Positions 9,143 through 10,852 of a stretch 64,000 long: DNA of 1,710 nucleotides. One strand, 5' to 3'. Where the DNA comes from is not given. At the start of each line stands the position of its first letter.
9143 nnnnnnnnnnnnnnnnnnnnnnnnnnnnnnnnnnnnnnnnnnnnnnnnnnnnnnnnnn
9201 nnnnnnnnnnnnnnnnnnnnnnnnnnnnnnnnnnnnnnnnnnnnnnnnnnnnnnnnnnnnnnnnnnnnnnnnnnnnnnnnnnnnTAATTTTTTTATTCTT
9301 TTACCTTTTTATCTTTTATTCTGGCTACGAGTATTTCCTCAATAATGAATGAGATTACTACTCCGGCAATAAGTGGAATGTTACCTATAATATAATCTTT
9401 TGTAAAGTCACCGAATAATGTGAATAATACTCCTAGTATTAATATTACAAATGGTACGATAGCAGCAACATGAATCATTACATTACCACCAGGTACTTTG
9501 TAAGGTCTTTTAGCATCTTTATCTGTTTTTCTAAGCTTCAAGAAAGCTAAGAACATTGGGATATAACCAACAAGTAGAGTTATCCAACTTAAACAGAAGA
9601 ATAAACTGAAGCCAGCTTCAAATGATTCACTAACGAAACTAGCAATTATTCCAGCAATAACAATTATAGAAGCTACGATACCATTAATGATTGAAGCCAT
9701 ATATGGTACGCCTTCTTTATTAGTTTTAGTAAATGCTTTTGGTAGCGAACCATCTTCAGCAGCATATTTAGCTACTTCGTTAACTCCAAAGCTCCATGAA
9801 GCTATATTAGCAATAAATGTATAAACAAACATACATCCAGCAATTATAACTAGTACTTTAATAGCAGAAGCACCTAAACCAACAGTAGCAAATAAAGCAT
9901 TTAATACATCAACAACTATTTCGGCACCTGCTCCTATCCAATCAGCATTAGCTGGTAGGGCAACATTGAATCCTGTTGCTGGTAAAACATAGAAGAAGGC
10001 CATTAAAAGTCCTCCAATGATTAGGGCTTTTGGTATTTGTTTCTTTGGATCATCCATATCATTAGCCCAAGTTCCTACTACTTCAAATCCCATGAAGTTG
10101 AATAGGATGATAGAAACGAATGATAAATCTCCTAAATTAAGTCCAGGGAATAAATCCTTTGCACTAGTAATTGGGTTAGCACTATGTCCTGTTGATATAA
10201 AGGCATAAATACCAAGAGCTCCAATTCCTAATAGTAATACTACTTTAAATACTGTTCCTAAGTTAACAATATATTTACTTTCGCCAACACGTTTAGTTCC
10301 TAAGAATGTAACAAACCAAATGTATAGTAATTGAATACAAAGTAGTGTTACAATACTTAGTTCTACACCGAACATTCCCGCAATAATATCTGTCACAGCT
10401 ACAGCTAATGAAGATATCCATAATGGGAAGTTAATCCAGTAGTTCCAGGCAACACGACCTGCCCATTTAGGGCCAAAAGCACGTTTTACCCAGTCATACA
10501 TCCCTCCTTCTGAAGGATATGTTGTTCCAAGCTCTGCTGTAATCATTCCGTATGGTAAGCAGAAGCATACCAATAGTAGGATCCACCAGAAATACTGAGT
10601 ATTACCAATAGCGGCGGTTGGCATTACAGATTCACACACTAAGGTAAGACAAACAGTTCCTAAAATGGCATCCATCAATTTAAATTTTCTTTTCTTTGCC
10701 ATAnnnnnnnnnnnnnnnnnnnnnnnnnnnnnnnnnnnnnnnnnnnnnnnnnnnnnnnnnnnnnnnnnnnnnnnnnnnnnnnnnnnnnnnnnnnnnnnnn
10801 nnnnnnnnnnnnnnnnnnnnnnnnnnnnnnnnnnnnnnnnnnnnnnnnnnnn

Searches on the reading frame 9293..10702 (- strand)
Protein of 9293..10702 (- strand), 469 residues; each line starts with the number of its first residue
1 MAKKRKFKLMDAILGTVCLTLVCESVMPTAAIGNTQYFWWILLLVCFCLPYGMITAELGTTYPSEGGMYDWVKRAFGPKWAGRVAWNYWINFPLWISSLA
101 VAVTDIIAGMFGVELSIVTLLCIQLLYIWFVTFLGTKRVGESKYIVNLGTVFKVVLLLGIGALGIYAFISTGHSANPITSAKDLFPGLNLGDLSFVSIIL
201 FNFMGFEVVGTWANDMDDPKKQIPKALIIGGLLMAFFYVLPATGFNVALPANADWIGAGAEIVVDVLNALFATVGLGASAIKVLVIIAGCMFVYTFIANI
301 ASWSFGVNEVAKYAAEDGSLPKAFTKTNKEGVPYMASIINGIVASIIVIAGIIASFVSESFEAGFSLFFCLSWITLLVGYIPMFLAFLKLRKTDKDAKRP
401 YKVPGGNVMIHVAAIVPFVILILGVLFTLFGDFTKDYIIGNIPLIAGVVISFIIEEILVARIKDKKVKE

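Call 12: find_encoding_contigs(protein=window:9293-10702:-, flank=10000, max_places=1)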
Protein window:9293-10702:- (469 aa): 5 contigs read that carry it; 1 place shown.
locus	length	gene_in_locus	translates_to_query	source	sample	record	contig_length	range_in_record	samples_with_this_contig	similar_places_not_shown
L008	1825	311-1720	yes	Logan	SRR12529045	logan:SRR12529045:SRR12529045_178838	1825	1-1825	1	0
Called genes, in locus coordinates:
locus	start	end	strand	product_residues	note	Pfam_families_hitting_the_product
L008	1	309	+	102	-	?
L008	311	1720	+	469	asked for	PF00324:AA_permease, PF13520:AA_permease_2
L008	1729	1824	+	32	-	?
